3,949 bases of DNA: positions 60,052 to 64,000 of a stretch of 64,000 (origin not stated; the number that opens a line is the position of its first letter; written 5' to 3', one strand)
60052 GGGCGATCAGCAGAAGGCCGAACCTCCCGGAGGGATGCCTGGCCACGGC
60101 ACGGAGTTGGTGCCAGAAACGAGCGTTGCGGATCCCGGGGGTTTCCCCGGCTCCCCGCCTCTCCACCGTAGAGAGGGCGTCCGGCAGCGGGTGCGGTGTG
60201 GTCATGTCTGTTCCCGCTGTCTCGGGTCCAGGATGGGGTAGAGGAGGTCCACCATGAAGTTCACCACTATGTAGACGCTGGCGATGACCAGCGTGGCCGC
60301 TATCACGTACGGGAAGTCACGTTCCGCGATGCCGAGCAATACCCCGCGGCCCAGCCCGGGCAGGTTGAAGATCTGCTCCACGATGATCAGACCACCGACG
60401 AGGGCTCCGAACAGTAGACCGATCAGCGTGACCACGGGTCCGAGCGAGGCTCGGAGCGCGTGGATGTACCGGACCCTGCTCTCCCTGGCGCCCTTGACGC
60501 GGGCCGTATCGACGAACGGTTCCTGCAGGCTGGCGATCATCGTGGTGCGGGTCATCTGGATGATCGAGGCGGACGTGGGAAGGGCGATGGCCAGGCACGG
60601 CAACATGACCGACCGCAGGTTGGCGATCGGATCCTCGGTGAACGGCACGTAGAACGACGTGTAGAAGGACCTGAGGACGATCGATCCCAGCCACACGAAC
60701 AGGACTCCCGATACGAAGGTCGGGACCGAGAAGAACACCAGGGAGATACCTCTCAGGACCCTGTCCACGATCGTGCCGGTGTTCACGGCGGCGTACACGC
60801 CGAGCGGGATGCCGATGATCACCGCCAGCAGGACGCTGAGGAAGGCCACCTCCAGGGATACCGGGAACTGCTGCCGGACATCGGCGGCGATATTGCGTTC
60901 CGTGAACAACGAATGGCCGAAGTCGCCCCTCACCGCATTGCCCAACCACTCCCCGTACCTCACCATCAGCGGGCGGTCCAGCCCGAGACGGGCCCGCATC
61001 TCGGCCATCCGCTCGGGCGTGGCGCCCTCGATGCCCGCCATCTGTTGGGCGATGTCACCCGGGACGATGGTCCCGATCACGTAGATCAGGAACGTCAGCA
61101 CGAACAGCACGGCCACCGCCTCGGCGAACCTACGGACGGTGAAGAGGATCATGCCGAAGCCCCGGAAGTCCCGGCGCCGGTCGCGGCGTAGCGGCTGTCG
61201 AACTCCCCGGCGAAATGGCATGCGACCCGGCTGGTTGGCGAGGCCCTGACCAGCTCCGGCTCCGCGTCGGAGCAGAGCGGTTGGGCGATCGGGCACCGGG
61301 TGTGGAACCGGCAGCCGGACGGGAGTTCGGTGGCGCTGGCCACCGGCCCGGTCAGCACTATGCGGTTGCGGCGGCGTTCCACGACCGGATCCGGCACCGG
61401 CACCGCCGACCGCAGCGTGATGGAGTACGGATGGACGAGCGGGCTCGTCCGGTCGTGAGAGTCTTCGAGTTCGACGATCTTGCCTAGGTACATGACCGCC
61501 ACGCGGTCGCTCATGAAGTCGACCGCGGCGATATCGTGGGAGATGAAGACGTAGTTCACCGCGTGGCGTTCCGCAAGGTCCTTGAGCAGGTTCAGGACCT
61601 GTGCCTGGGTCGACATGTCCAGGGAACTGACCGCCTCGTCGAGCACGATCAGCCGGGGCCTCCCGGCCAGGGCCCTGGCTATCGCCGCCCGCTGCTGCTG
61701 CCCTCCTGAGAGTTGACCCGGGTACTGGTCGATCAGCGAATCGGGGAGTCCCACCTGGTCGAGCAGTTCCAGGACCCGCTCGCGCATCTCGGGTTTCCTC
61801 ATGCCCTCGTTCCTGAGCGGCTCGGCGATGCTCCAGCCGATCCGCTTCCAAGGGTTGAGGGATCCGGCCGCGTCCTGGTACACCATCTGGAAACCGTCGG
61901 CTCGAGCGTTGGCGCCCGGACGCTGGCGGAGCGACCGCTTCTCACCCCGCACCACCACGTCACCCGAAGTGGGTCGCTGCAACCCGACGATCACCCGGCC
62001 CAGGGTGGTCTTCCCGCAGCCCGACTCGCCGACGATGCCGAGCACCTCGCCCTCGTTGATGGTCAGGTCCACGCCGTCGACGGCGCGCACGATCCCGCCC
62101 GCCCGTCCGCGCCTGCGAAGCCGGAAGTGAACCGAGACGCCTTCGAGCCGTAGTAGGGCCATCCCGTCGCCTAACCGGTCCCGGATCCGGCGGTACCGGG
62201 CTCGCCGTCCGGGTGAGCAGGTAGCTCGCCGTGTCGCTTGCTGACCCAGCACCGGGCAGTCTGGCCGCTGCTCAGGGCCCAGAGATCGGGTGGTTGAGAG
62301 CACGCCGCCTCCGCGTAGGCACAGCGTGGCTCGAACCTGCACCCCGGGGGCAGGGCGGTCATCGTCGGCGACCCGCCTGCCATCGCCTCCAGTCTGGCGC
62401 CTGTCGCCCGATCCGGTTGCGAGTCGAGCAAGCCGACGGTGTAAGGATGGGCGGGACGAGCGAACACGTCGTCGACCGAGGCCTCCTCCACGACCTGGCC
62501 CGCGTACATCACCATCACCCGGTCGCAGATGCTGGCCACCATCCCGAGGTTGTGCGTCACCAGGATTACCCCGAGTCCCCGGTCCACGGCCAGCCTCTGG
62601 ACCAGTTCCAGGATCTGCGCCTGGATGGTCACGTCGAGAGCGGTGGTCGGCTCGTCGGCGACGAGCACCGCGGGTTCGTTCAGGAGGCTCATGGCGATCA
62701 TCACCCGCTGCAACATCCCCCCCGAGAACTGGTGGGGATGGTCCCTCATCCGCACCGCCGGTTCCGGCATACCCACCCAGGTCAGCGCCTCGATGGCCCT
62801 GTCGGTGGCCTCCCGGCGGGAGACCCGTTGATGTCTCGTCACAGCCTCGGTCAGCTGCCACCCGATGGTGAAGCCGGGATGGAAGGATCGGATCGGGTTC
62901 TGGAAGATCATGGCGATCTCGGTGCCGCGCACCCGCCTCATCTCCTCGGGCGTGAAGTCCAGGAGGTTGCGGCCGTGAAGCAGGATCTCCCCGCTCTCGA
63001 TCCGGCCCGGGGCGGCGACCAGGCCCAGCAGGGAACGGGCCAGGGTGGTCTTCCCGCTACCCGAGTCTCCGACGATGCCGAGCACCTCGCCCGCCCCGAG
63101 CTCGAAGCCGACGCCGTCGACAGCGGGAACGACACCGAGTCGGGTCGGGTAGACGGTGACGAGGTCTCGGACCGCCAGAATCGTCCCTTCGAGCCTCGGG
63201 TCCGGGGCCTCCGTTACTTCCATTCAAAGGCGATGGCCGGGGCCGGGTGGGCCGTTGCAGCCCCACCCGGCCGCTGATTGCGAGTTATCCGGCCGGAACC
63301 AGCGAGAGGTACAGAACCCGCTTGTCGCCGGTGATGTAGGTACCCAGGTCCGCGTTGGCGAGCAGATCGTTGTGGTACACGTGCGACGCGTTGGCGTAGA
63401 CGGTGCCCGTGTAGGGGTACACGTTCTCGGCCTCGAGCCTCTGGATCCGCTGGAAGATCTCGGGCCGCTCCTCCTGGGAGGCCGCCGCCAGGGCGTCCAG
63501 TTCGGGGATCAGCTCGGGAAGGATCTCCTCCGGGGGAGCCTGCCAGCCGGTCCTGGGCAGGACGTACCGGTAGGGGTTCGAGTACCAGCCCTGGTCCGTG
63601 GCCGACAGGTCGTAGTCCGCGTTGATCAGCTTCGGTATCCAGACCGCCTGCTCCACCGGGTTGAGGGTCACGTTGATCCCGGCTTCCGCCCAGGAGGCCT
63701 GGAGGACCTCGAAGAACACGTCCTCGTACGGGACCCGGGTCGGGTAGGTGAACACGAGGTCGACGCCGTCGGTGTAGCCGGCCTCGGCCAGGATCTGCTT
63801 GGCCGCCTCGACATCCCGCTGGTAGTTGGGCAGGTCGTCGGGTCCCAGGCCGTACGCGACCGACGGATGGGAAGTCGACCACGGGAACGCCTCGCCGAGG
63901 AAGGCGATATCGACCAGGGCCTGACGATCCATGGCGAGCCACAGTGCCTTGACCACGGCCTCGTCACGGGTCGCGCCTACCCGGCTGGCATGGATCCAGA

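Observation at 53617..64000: About 10.4-kb co-directional block: Dpp-type importer fused to ThDP-PTE-PTE-ThDP-aminotransferase, an apparently undescribed enzyme combination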

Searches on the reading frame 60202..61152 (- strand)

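Call 4: search_protein_families(library=pfam, proteins=[window:60202-61152:-])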
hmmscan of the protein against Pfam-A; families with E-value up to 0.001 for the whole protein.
window:60202-61152:- (316 aa): 2 families
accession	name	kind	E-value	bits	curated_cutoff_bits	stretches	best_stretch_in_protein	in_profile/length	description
PF00528.27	BPD_transp_1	-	5.2e-35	121.3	26.4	1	114-313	1-183/184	Binding-protein-dependent transport system inner membrane component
PF19300.4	BPD_transp_1_N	-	2.7e-12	47.3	23.8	1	1-76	1-75/114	Binding-prot-dependent transport system membrane comp, N-term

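Call 5: search_protein_families(library=ncbifam, proteins=[window:60202-61152:-])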
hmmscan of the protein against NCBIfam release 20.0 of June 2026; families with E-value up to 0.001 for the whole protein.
window:60202-61152:- (316 aa): 20 families
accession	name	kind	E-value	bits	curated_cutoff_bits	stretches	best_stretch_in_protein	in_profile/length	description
NF045470.1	Opp2B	equivalog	4.9e-76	255.8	350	1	8-313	1-300/300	nickel ABC transporter permease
NF045469.1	Opp1B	equivalog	5.9e-67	226.4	380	1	1-313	1-307/307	nickel/cobalt ABC transporter permease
TIGR02789.1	nickel_nikB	equivalog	6.1e-65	219.7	447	1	2-314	2-308/314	nickel ABC transporter permease subunit NikB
NF045472.1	Opp4B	equivalog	1.1e-62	212.1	450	1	1-313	1-319/319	oligopeptide ABC transporter permease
NF007677.0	PRK10352.1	equivalog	2.6e-57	194.3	433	1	1-314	1-308/314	nickel ABC transporter permease subunit NikB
NF008161.0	PRK10914.1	equivalog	4.1e-57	193.9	590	2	177-314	200-337/339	dipeptide ABC transporter permease DppB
NF011661.0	PRK15081.1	equivalog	1.4e-55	188.9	463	1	1-313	1-304/306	glutathione ABC transporter permease GsiC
NF045471.1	Opp3B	equivalog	6.4e-54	183.4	480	1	1-313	1-303/308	oligopeptide ABC transporter permease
NF007008.0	PRK09471.1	equivalog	4.5e-51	174.1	388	1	1-313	1-305/306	oligopeptide ABC transporter permease OppB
NF011712.0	PRK15133.1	subfamily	2.4e-33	115.6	445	1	37-311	74-358/364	microcin C ABC transporter permease YejB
NF011690.0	PRK15110.1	equivalog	2e-32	112.9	432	2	176-311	177-312/321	putrescine export ABC transporter permease SapB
NF043081.1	MMSYN1_0165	equivalog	6.2e-32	111.1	350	1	69-311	150-383/388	oligopeptide ABC transporter permease OppB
NF045474.1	Opp2C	equivalog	2.1e-06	27.5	300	1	97-151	40-93/236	nickel transporter permease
NF007738.0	PRK10417.1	equivalog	2.4e-06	27.3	335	0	87-153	62-127/277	nickel ABC transporter permease subunit NikC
TIGR02790.1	nickel_nikC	equivalog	4.2e-05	23.3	358.45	0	94-152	59-116/258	nickel ABC transporter permease subunit NikC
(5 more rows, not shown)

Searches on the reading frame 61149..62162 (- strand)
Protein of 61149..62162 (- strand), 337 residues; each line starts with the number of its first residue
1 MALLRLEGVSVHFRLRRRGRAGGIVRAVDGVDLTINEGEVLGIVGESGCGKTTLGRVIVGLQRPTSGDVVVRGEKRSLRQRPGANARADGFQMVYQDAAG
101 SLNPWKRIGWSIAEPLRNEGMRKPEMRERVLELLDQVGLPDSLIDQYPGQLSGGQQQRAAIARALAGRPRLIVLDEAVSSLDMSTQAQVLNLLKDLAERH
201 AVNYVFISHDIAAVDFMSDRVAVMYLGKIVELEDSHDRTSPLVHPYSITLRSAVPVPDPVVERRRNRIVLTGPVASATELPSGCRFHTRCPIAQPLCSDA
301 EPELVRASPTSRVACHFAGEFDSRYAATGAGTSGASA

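Call 4: search_protein_families(library=pfam, proteins=[window:61149-62162:-])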
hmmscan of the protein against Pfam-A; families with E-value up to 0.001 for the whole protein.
window:61149-62162:- (337 aa): 6 families
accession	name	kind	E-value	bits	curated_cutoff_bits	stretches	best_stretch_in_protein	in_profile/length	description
PF00005.33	ABC_tran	-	4e-30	105.6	25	1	29-178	2-136/137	ABC transporter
PF08352.17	oligo_HPY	-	1.1e-10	42.2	27.1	1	230-297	1-65/65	Oligopeptide/dipeptide transporter, C-terminal region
PF13304.12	AAA_21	-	4.4e-05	24.1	27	0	146-213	233-302/304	AAA domain, putative AbiEii toxin, Type IV TA system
PF13401.12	AAA_22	-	5e-05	24.1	27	0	40-207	7-121/130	AAA domain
PF13558.12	SbcC_Walker_B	-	7.9e-05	23.3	27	1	149-194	31-89/90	SbcC/RAD50-like, Walker B motif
PF02463.25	SMC_N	-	0.00043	20.2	40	0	109-222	96-210/220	RecF/RecN/SMC N terminal domain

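Call 5: search_protein_families(library=ncbifam, proteins=[window:61149-62162:-])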
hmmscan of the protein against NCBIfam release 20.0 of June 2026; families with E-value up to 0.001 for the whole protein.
window:61149-62162:- (337 aa): 190 families (the best 25 are shown)
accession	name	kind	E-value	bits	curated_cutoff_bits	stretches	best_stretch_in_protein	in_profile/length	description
NF011659.0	PRK15079.1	equivalog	1.1e-87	293.8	540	1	4-316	12-329/334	murein tripeptide/oligopeptide ABC transporter ATP binding protein OppF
NF008453.0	PRK11308.1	subfamily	9.7e-85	284.7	408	1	21-321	31-329/334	dipeptide ABC transporter ATP-binding protein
TIGR02769.1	nickel_nikE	equivalog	3.1e-74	249.8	332.55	1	3-261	2-260/265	nickel import ATP-binding protein NikE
NF043071.1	DppF_dipep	equivalog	2e-72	244.4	660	1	24-316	35-325/331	dipeptide ABC transporter ATP-binding subunit DppF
NF007739.0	PRK10419.1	subfamily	9.6e-70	235.2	354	1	1-265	1-265/268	nickel ABC transporter ATP-binding protein NikE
NF007613.0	PRK10261.1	equivalog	2.7e-61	207.8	1077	1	20-277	332-589/623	glutathione ABC transporter ATP-binding protein GsiA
NF008246.0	PRK11022.1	equivalog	2.8e-60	204.1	541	1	1-318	1-317/326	dipeptide ABC transporter ATP-binding protein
NF043078.1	MMSYN1_0168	equivalog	1.5e-59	202.2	800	2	129-269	472-612/649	oligopeptide ABC transporter ATP-binding protein OppF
NF007010.1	PRK09473.1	subfamily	3.3e-52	177.2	575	1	21-317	14-313/318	oligopeptide ABC transporter ATP-binding protein OppD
NF011692.0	PRK15112.1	equivalog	2.6e-48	165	452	1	3-238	5-238/269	putrescine export ABC transporter ATP-binding protein SapF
NF043079.1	MMSYN1_0167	equivalog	4.2e-48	164.4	740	2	87-255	304-475/561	oligopeptide ABC transporter ATP-binding protein OppD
TIGR03265.1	PhnT2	equivalog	7.1e-48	163.6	457.7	1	23-231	15-215/353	putative 2-aminoethylphosphonate ABC transporter ATP-binding protein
NF011713.0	PRK15134.1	equivalog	2.8e-47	161.6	834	1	2-234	274-509/529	microcin C ABC transporter ATP-binding protein YejF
NF040933.2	ABC_arch_GlcV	equivalog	8.4e-47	159.7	450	1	24-236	18-227/357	glucose ABC transporter ATP-binding protein GlcV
NF011674.0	PRK15093.1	equivalog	1e-45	156.3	627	1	21-319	16-325/330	putrescine export ABC transporter ATP-binding protein SapD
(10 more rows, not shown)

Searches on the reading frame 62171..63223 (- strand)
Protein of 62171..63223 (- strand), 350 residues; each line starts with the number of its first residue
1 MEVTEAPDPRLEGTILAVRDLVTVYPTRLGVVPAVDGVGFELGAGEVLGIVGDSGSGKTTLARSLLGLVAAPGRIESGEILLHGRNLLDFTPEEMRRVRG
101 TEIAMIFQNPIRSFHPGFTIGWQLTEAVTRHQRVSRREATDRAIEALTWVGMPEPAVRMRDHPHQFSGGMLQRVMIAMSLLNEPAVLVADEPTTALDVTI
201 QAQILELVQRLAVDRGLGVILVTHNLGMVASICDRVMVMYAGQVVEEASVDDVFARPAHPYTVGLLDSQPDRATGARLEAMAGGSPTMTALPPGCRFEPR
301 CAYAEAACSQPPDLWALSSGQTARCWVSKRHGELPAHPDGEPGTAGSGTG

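Call 4: search_protein_families(library=pfam, proteins=[window:62171-63223:-])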
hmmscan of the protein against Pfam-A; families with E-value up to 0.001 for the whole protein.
window:62171-63223:- (350 aa): 4 families
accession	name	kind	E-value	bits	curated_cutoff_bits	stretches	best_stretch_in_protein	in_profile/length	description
PF00005.33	ABC_tran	-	4.6e-29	102.2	25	1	36-194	2-137/137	ABC transporter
PF08352.17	oligo_HPY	-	9.9e-18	64.7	27.1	1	245-308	1-65/65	Oligopeptide/dipeptide transporter, C-terminal region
PF13304.12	AAA_21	-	1.8e-08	35.2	27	1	163-229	235-303/304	AAA domain, putative AbiEii toxin, Type IV TA system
PF02463.25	SMC_N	-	0.00097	19.1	40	0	48-240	27-212/220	RecF/RecN/SMC N terminal domain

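Call 5: search_protein_families(library=ncbifam, proteins=[window:62171-63223:-])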
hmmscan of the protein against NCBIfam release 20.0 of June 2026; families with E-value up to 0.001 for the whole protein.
window:62171-63223:- (350 aa): 189 families (the best 25 are shown)
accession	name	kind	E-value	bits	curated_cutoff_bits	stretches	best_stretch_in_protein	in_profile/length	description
NF007010.1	PRK09473.1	subfamily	1.2e-98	329.8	575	1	16-328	2-314/318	oligopeptide ABC transporter ATP-binding protein OppD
NF008246.0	PRK11022.1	equivalog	3.2e-91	305.8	541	1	18-327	6-316/326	dipeptide ABC transporter ATP-binding protein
NF043079.1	MMSYN1_0167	equivalog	6.9e-84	282.6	740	2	93-328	298-535/561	oligopeptide ABC transporter ATP-binding protein OppD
NF007613.0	PRK10261.1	equivalog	8.6e-78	262.3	1077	1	13-271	10-274/623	glutathione ABC transporter ATP-binding protein GsiA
NF011713.0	PRK15134.1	equivalog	1.1e-73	248.7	834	1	14-273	4-264/529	microcin C ABC transporter ATP-binding protein YejF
TIGR02770.1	nickel_nikD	equivalog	7.6e-73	244.7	318.7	1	35-266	2-226/230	nickel import ATP-binding protein NikD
NF008453.0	PRK11308.1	subfamily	4.2e-70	236.6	408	1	14-328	11-326/334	dipeptide ABC transporter ATP-binding protein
NF047576.1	opine_ATP_CntF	equivalog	1.7e-68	230.7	385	1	34-269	19-253/264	staphylopine uptake ABC transporter ATP-binding protein CntF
NF047578.1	opine_ATP_CntD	equivalog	3e-68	229.9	380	1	34-269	19-253/266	staphylopine uptake ABC transporter ATP-binding protein CntD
NF011659.0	PRK15079.1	equivalog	3.7e-67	226.4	540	1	32-313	37-316/334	murein tripeptide/oligopeptide ABC transporter ATP binding protein OppF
NF011674.0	PRK15093.1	equivalog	1.6e-65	221.4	627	1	15-317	3-314/330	putrescine export ABC transporter ATP-binding protein SapD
NF043071.1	DppF_dipep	equivalog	1.4e-61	208.7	660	1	19-326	17-325/331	dipeptide ABC transporter ATP-binding subunit DppF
TIGR02769.1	nickel_nikE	equivalog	2.2e-49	168.3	332.55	1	33-256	25-241/265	nickel import ATP-binding protein NikE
NF043078.1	MMSYN1_0168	equivalog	5e-49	167.5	800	2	145-270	475-598/649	oligopeptide ABC transporter ATP-binding protein OppF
NF007739.0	PRK10419.1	subfamily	1.7e-45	155.6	354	1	35-253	28-239/268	nickel ABC transporter ATP-binding protein NikE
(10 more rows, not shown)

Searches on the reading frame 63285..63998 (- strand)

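Call 4: search_protein_families(library=pfam, proteins=[window:63285-63998:-])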
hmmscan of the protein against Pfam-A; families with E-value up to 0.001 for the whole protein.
window:63285-63998:- (237 aa): 1 family
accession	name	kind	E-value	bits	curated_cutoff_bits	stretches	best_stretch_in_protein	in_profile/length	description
PF00496.27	SBP_bac_5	-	1.9e-22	80.3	32.4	1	9-144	212-355/368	Bacterial extracellular solute-binding proteins, family 5 Middle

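Call 5: search_protein_families(library=ncbifam, proteins=[window:63285-63998:-])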
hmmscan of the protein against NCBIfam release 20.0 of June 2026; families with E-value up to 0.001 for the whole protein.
window:63285-63998:- (237 aa): 5 families
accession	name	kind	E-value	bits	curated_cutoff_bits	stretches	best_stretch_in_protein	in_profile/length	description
NF045467.1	Opp4A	equivalog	1.1e-08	33.8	650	1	12-77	316-382/556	oligopeptide ABC transporter substrate-binding protein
NF043070.1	DppA_dipep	equivalog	1.4e-07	30.5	1005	1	15-116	309-413/535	dipeptide ABC transporter periplasmic-binding protein DppA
TIGR02294.1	nickel_nikA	equivalog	3.8e-07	29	393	1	8-135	261-399/501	nickel ABC transporter substrate-binding protein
NF011942.0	PRK15413.1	equivalog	5.4e-05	22.1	594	1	14-81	284-349/512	glutathione ABC transporter substrate-binding protein GsiB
TIGR04028.1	SBP_KPN_01854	hypoth_equivalog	5.8e-05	21.8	468.5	1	11-118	268-385/509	TIGR04028 family ABC transporter substrate-binding protein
